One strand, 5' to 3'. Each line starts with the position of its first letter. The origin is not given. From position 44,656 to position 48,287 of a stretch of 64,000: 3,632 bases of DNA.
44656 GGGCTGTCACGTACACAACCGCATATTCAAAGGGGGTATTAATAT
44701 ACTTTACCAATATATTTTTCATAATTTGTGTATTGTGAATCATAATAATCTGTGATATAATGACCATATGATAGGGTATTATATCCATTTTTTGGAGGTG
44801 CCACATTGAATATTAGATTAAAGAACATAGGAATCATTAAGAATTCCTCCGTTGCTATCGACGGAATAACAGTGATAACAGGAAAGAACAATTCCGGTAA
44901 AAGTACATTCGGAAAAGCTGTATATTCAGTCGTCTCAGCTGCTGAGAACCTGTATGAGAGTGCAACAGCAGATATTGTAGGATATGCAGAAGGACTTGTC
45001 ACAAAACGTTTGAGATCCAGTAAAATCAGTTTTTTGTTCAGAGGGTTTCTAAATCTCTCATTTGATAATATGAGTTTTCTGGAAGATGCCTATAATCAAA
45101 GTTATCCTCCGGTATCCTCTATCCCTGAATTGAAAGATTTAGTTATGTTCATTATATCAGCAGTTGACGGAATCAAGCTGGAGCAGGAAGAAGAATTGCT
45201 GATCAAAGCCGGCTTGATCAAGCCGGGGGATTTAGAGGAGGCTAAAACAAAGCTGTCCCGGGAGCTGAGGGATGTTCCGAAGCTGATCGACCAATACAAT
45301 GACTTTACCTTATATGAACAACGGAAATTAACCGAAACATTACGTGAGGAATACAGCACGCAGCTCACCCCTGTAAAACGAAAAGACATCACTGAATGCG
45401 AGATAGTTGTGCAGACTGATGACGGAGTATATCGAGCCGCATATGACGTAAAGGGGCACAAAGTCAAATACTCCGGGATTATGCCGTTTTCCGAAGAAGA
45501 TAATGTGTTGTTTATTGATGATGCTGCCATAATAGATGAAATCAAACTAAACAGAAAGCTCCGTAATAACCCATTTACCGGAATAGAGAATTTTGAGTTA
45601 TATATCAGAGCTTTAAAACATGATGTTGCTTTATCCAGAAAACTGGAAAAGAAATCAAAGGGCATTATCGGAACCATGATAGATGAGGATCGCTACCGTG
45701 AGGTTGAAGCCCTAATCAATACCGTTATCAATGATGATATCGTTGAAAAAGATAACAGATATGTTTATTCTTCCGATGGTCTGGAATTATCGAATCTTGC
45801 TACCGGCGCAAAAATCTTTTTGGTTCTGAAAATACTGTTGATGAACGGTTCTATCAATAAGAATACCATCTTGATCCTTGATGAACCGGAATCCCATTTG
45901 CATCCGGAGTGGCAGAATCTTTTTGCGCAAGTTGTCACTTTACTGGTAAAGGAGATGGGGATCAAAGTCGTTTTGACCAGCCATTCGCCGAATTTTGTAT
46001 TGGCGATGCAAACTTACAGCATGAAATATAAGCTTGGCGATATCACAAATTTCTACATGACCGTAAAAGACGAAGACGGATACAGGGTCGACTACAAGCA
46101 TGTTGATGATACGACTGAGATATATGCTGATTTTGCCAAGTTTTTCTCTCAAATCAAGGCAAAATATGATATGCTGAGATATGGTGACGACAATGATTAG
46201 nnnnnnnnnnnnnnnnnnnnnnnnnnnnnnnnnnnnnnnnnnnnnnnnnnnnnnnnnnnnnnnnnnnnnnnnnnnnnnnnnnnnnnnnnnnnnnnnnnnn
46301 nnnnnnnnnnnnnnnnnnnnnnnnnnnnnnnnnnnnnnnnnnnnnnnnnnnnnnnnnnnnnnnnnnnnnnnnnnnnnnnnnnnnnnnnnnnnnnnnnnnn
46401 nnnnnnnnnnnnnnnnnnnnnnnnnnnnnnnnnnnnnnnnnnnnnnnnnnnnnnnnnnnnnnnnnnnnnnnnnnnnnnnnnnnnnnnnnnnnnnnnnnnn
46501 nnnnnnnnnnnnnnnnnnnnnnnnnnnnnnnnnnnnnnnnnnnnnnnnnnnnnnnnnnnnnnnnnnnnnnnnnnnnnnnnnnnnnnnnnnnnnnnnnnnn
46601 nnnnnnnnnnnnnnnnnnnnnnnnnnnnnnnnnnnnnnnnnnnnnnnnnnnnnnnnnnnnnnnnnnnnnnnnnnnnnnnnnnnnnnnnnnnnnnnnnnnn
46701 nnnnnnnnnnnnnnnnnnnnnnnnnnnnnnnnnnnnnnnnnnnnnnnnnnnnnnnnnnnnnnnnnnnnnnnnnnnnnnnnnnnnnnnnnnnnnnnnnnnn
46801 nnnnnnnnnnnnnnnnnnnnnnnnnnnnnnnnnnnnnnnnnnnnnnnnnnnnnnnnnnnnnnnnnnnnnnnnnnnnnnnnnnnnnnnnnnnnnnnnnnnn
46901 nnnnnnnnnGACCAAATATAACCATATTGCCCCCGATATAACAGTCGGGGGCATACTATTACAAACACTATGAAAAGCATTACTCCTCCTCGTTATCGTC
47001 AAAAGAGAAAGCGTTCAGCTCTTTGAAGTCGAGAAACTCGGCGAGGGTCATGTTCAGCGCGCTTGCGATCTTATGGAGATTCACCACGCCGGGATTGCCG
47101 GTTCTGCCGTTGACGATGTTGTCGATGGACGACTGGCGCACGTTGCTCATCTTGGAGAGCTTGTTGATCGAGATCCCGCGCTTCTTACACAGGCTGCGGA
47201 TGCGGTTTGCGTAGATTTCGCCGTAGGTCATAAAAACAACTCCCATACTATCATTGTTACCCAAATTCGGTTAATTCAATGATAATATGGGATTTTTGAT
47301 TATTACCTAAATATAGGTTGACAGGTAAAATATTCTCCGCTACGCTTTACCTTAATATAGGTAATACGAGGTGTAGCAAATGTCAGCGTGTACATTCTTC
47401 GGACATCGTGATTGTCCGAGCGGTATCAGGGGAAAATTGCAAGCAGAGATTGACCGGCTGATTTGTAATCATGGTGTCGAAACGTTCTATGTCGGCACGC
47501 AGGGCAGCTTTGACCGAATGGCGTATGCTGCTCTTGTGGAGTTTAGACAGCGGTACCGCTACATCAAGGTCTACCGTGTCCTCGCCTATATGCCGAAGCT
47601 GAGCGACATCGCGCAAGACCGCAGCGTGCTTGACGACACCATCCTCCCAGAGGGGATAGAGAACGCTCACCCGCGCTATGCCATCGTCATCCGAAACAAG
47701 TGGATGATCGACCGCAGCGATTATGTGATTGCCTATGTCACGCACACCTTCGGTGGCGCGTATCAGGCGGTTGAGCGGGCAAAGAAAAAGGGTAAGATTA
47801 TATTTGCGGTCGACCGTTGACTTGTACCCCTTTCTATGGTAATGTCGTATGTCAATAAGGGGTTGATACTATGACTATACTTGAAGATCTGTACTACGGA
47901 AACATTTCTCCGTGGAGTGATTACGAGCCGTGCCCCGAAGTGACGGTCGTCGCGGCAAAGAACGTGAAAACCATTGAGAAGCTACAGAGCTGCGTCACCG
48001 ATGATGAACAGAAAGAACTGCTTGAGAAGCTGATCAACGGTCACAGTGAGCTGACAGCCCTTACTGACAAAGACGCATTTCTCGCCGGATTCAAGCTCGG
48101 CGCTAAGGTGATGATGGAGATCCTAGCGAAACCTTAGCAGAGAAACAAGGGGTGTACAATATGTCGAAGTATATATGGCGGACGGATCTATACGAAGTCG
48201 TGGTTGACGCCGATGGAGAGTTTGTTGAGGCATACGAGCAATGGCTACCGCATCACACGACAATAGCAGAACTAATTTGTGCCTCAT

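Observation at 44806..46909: AT-rich two-gene cassette: ABC-type ATPase overlapping a PD-(D/E)xK-like partner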

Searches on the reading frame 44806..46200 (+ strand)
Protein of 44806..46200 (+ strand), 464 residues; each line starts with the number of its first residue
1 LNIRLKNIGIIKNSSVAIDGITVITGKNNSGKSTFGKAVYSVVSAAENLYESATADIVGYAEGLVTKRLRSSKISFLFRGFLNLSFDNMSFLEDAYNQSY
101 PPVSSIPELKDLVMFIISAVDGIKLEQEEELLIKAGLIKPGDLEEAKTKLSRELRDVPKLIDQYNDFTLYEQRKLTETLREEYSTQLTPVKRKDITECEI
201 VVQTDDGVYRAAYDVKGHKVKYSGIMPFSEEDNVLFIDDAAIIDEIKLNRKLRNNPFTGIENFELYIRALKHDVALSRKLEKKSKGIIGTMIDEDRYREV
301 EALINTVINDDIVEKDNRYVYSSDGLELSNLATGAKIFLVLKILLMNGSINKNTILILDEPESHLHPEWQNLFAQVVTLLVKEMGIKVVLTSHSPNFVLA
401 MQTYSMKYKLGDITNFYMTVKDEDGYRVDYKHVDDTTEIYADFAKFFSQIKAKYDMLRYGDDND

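Call 4: search_protein_families(library=pfam, proteins=[window:44806-46200:+], max_evalue=1)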
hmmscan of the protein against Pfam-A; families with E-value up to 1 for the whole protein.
window:44806-46200:+ (464 aa): 8 families
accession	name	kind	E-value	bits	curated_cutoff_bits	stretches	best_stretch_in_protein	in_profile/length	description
PF13304.12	AAA_21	-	2.2e-18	67.8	27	2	325-398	232-303/304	AAA domain, putative AbiEii toxin, Type IV TA system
PF13175.12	AAA_15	-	6.6e-18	65.9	32.1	1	2-398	5-374/374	AAA ATPase domain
PF02463.25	SMC_N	-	1.6e-06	28.2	40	2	19-60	24-67/220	RecF/RecN/SMC N terminal domain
PF13555.12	AAA_29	-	0.0001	22.4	27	1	3-47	4-50/61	P-loop containing region of AAA domain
PF00005.33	ABC_tran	-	0.00076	20.5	25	1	19-56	11-48/137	ABC transporter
PF11398.14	DUF2813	-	0.0015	18.4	21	0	353-398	284-325/372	Protein of unknown function (DUF2813)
PF13476.12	AAA_23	-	0.0024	19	27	1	3-35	2-35/201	AAA domain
PF09818.15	ABC_ATPase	-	0.2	11.1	23.2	1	19-41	79-101/283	P-loop domain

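Call 5: search_protein_families(library=padloc, proteins=[window:44806-46200:+], max_evalue=1)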
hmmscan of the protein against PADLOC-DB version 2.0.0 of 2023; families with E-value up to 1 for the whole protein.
window:44806-46200:+ (464 aa): 133 families (the best 25 are shown)
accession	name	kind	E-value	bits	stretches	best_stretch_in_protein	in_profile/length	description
PDLC04033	PD-T4-4_A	-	1.4e-22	78.6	2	236-403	205-375/460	-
PDLC03878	NsnB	-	4.5e-21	74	2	313-455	199-340/345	-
PDLC04214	HEC-02A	-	7.6e-21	72.8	2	297-408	182-292/338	-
PDLC02979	AriA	-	2.4e-20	71.7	1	2-398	5-373/373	-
PDLC04213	HEC-02A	-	1.6e-19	68.7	2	293-440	169-314/337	-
PDLC04664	PDC-M47A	-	8.1e-18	62.6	2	270-427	238-392/461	-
PDLC02980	AriA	-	2.6e-17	61.7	2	351-397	259-302/304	-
PDLC04032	PD-T4-4_A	-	3.5e-17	60.5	2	268-406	256-399/474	-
PDLC04146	HEC-02B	-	6.8e-15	52.9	2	312-429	195-315/344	-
PDLC00266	PtuA1|PtuA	-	6.9e-14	50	1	295-403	274-385/483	AAA ATPase domain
PDLC00082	GajA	-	1.1e-13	48.4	2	299-449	322-464/694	AAA ATPase domain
PDLC02914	ATPase-Toprim_I-B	-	4.8e-13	47.1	2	351-408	201-258/443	-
PDLC00283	PtuA1|PtuA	-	5.5e-13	46.8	2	295-400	238-346/448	AAA ATPase domain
PDLC02358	Old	-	1.2e-12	45.5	2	349-401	281-332/578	Old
PDLC00296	PtuA1|PtuA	-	1.8e-12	44.8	1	322-403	304-385/507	AAA ATPase domain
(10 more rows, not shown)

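Call 6: search_protein_families(library=ncbifam, proteins=[window:44806-46200:+], max_evalue=1)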
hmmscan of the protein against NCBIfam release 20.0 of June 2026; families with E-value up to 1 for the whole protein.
window:44806-46200:+ (464 aa): 56 families (the best 25 are shown)
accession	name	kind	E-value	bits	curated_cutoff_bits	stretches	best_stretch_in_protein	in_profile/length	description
TIGR04435.1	restrict_AAA_1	hypoth_equivalog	4.7e-08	32.2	300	1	326-398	393-470/568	restriction system-associated AAA family ATPase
NF041760.1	PtuA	equivalog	6.7e-08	31.9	500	2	350-399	374-421/524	retron Ec78 anti-phage system effector ATPase PtuA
NF040873.1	AztA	equivalog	4e-06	26.5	220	2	343-400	128-184/191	zinc ABC transporter ATP-binding protein AztA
NF041774.1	tung_ATPbind_TupC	equivalog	5.7e-06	25.5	400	2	352-418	146-212/319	tungstate ABC transporter ATP-binding protein TupC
TIGR03410.1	urea_trans_UrtE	equivalog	1.1e-05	25.1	285.8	1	351-413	148-210/230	urea ABC transporter ATP-binding subunit UrtE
TIGR04520.1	ECF_ATPase_1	equivalog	1.9e-05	24.3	315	2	353-398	155-200/269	energy-coupling factor transporter ATPase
TIGR03269.1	met_CoM_red_A2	equivalog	4.7e-05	22.1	517.1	1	345-414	179-248/530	methyl coenzyme M reductase system, component A2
NF000355.4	ribo_prot_ABC_F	equivalog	6.6e-05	22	380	1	341-403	436-494/499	ribosomal protection-like ABC-F family protein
NF011967.0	PRK15439.1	equivalog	0.00011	20.8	586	1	345-393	151-198/510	autoinducer 2 ABC transporter ATP-binding protein LsrA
TIGR04521.1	ECF_ATPase_2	equivalog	0.00015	21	330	1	352-401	162-211/279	energy-coupling factor transporter ATPase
NF010068.0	PRK13548.1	equivalog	0.0003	20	261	1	350-393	159-201/261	heme ABC transporter ATP-binding protein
NF010171.0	PRK13652.1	equivalog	0.00064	18.9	476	1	353-414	156-217/277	cobalt transporter ATP-binding subunit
TIGR02315.1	ABC_phnC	equivalog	0.0014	18.1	266.1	1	350-398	161-209/243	phosphonate ABC transporter ATP-binding protein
NF002981.0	PRK03695.1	equivalog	0.0015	17.9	281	1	344-400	146-202/253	vitamin B12 ABC transporter ATP-binding protein BtuD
NF007090.0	PRK09544.1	equivalog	0.003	17.1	306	1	342-401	128-187/251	zinc ABC transporter ATP-binding protein ZnuC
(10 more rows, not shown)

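Call 8: search_protein_families(library=phrogs, proteins=[window:44806-46200:+], max_evalue=0.01)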
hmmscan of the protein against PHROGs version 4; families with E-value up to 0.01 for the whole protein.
window:44806-46200:+ (464 aa): 14 families
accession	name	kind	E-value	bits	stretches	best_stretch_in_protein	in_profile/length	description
phrog_14430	-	unknown function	2.6e-33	116.9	1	1-430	3-416/444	-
phrog_7507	-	unknown function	8.8e-16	59.3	2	251-398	306-450/483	-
phrog_3940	-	unknown function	1.7e-14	54.5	2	349-423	250-320/537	-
phrog_4747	-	unknown function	7.1e-14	52.8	2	333-398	308-379/610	-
phrog_8323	-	unknown function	4.4e-11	43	2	327-398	286-365/623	-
phrog_8066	-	unknown function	8.2e-09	35.8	1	325-397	357-428/522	-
phrog_9802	-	unknown function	8.3e-09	36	1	328-401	253-331/438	-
phrog_13167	-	unknown function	1.3e-08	35.1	1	348-407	333-391/477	-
phrog_293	-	moron, auxiliary metabolic gene and host takeover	3e-07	29.8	1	351-416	285-350/1058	ABC transporter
phrog_8939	-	unknown function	8.4e-07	29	1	291-400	387-495/595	-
phrog_19212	-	unknown function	0.00015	21.5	1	295-400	303-411/550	-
phrog_21420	-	unknown function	0.00027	20.5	0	334-394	507-566/654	-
phrog_1499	-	unknown function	0.00035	21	1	2-42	7-48/427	-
phrog_5836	-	unknown function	0.0006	18.9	0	335-396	290-348/1071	-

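Call 21: search_solved_structures(query=window:44806-46200:+, max_evalue=0.01)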
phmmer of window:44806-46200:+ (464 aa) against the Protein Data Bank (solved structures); distinct sequences matched with E-value up to 0.01: 15.
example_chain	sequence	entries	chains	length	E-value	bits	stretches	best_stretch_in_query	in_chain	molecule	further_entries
8ux9_B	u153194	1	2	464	0.00018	23.9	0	341-406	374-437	AriA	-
8v45_A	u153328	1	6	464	0.00018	23.9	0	341-406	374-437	AriA antitoxin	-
22bu_B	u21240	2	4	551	0.00045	22.6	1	327-398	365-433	AAA family ATPase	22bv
9n69_A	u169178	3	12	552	0.00046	22.6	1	342-406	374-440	AAA family ATPase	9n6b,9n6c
8v46_A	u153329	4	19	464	0.00046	22.5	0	341-406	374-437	AriA antitoxin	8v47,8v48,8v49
9vkz_A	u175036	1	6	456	0.0018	20.6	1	327-398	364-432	Retron Ec78 probable ATPase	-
9kjx_B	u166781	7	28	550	0.0018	20.6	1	327-398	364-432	AAA family ATPase | Retron I-A effector PtuA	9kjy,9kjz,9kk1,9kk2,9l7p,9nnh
9u9y_A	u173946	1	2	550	0.0019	20.5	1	327-398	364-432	AAA family ATPase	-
9nnk_C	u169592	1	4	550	0.0019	20.5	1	322-398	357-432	Retreon I-A effector PtuA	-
9vh1_D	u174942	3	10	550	0.0025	20.2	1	327-398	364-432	Retron Ec78 probable ATPase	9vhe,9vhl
5xu1_A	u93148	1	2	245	0.0043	19.4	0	10-88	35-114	ABC transporter ATP-binding protein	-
22et_E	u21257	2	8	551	0.0044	19.3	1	327-398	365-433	PtuA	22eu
9nnb_C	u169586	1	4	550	0.0046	19.3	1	327-398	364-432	Retron I-A effector PtuA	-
6p74_A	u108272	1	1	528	0.0047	19.2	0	353-400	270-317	Putative ATP-dependent endonuclease of the OLD family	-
8s7v_K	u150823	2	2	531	0.0077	18.5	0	348-398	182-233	Glycine betaine/carnitine/choline transport ATP-binding protein OpuCA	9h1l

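Call 80: search_dna_similar(query=window:44806-46200:+, collection=phages, mode=protein, max_evalue=0.00001, max_rows=15)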
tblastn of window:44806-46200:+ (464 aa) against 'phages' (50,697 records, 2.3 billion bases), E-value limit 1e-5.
Records with a match: 1; places in all: 1; records where one place covers at least 80% of the query: 0.
Best place of each record, by identity: <60% 1.
By first word of the organism name: Bacteriophage 1.
By host as written in the record: - 1.
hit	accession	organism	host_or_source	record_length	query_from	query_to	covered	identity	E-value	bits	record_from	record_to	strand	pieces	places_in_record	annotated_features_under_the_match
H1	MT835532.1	Bacteriophage sp.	human fecal samples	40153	228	462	51%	31.2%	5e-26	117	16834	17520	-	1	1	record has no annotation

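Call 81: get_annotated_region(hit=H1, flank=4000)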
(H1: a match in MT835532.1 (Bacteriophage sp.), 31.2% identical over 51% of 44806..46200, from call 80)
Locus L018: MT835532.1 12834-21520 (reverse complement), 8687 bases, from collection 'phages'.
description: UNVERIFIED: Bacteriophage sp. clone scaffold_111 genomic sequence.
organism: Bacteriophage sp. (NCBI taxid 38018)
taxonomy: Viruses
host: -; source: human fecal samples; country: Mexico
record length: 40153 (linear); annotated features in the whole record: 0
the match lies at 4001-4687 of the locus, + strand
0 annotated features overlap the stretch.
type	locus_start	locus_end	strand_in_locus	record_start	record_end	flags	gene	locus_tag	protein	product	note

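Call 89: search_protein_families(library=padloc, proteins=[L018:4680-5258:+, L018:3332-4693:+], max_evalue=0.001)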
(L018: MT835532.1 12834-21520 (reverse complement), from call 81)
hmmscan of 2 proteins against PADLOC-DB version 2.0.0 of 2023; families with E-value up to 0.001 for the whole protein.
L018:4680-5258:+ (192 aa): 0 families

L018:3332-4693:+ (453 aa): 101 families (the best 25 are shown)
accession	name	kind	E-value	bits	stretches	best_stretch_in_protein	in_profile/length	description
PDLC03878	NsnB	-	1.4e-24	85.5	2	280-419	167-308/345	-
PDLC04033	PD-T4-4_A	-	9.3e-23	79.1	1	18-399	1-376/460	-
PDLC04213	HEC-02A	-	8.6e-21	72.8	2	221-437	114-313/337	-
PDLC04214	HEC-02A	-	6.2e-20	69.8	2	276-404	166-293/338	-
PDLC02979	AriA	-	1.9e-19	68.7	1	19-393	5-373/373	-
PDLC04664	PDC-M47A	-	2e-17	61.3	1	18-400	1-373/461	-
PDLC04032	PD-T4-4_A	-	4e-17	60.3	2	142-410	152-408/474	-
PDLC04146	HEC-02B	-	1e-16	58.9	2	287-431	178-321/344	-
PDLC00266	PtuA1|PtuA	-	1.4e-16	58.9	1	14-396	5-383/483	AAA ATPase domain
PDLC00285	PtuA1|PtuA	-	1e-15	55.9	1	25-420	14-347/432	AAA ATPase domain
PDLC00283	PtuA1|PtuA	-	1.1e-15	55.7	1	15-395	5-346/448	AAA ATPase domain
PDLC02980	AriA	-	1.7e-15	55.8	1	38-393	1-303/304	-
PDLC00265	PtuA1|PtuA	-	3.6e-15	54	1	32-394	26-373/479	AAA ATPase domain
PDLC00271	PtuA1|PtuA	-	2.5e-14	51.7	2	19-108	5-99/421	AAA ATPase domain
PDLC00278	PtuA1|PtuA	-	5e-14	50.4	2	283-397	213-335/436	AAA ATPase domain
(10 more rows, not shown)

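Call 90: list_cluster_members(proteins=[P0002, P0008, P0009, P0011, P0016, P0025, P0042, P0060, P0105, window:44806-46200:+])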
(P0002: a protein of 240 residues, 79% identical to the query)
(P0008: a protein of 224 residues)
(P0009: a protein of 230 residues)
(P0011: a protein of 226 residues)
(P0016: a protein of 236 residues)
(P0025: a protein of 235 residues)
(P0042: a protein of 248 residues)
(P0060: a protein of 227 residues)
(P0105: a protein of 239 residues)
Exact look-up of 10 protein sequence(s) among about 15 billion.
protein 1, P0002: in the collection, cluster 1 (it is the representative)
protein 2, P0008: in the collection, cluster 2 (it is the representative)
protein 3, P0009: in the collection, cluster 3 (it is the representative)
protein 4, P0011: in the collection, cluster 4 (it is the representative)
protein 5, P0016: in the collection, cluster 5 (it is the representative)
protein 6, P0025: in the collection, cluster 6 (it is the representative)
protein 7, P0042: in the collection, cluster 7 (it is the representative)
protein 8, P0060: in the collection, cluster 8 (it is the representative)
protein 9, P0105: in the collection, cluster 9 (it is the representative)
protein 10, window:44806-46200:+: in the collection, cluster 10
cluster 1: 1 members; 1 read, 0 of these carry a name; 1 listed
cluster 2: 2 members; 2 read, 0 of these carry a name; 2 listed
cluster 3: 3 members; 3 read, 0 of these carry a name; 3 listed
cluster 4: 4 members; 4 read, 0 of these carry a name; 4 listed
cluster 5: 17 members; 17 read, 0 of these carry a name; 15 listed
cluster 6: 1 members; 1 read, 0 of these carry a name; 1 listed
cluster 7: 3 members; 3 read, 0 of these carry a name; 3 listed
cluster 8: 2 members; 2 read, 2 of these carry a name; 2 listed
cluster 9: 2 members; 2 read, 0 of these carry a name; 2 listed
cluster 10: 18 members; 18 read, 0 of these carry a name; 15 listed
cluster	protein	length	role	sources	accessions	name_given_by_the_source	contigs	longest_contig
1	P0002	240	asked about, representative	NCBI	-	-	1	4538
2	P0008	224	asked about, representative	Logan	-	-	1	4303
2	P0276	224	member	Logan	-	-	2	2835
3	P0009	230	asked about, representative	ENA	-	-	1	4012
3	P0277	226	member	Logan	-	-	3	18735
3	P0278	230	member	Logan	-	-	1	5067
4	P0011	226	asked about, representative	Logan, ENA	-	-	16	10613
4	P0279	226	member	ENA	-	-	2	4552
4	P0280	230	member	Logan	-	-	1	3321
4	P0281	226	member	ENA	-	-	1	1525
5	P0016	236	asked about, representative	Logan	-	-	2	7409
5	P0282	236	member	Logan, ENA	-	-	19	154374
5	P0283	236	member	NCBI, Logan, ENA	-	-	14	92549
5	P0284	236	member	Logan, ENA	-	-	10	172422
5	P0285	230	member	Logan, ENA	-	-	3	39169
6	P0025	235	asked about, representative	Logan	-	-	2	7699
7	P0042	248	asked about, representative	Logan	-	-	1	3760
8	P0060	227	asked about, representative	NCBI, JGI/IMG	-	hypothetical protein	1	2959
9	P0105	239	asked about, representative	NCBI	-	-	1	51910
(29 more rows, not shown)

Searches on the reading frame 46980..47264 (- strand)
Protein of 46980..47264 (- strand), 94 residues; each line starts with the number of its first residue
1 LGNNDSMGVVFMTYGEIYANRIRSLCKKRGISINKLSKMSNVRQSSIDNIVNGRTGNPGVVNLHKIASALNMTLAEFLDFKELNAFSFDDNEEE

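Call 8: search_protein_families(library=phrogs, proteins=[window:46980-47264:-], max_evalue=0.01)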
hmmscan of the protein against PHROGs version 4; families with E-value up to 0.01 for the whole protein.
window:46980-47264:- (94 aa): 16 families
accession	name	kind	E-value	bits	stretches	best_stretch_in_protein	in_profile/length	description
phrog_8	-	transcription regulation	6.5e-11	43.3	1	19-82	78-140/346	transcriptional regulator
phrog_3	-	transcription regulation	7.2e-10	40.2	1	12-89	83-157/430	transcriptional repressor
phrog_2967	-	transcription regulation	3e-07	31.2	1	14-81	7-73/225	transcriptional regulator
phrog_4583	-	transcription regulation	5.5e-05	24.1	1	16-79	9-71/81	transcriptional repressor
phrog_5823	-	transcription regulation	9.2e-05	22.7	1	19-76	8-65/404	transcriptional regulator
phrog_2439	-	transcription regulation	0.0001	22.3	1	16-78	6-67/367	transcriptional regulator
phrog_2136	-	unknown function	0.00044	21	1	22-70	35-83/89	-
phrog_4268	-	transcription regulation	0.00046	21.4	1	19-75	37-90/96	transcriptional repressor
phrog_2328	-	transcription regulation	0.00049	20.9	1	18-73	16-70/128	transcriptional repressor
phrog_32768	-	unknown function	0.0005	19.9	1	13-78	9-70/446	-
phrog_4779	-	transcription regulation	0.00099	20.6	1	19-63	4-51/98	transcriptional regulator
phrog_3037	-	transcription regulation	0.0026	18.6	1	19-74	28-71/189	transcriptional repressor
phrog_147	-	transcription regulation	0.0035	18.7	1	18-67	5-54/100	transcriptional regulator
phrog_27605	-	transcription regulation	0.0046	17.9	1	10-82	35-103/127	transcriptional repressor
phrog_21705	-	unknown function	0.0047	17.5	1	22-77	124-178/184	-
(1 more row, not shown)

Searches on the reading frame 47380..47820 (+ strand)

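Call 8: search_protein_families(library=phrogs, proteins=[window:47380-47820:+], max_evalue=0.01)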
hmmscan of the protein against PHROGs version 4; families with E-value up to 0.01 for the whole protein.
window:47380-47820:+ (146 aa): 1 family
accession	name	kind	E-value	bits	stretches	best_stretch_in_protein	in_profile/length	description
phrog_289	-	other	2.9e-07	30.7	1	6-140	27-136/500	GTP-binding domain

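Call 87: search_protein_families(library=pfam, proteins=[window:47380-47820:+], max_evalue=0.001)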
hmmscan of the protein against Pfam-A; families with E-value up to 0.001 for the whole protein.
window:47380-47820:+ (146 aa): 0 families

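Call 89: search_protein_families(library=padloc, proteins=[window:47380-47820:+], max_evalue=0.001)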
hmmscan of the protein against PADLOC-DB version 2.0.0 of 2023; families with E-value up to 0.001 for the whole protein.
window:47380-47820:+ (146 aa): 0 families

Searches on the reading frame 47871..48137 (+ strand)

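Call 87: search_protein_families(library=pfam, proteins=[window:47871-48137:+], max_evalue=0.001)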
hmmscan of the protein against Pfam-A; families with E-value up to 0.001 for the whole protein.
window:47871-48137:+ (88 aa): 1 family
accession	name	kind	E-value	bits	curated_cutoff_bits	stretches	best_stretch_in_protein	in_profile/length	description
PF20648.2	DUF6809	-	2.8e-19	70.2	27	1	1-84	1-85/85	Family of unknown function (DUF6809)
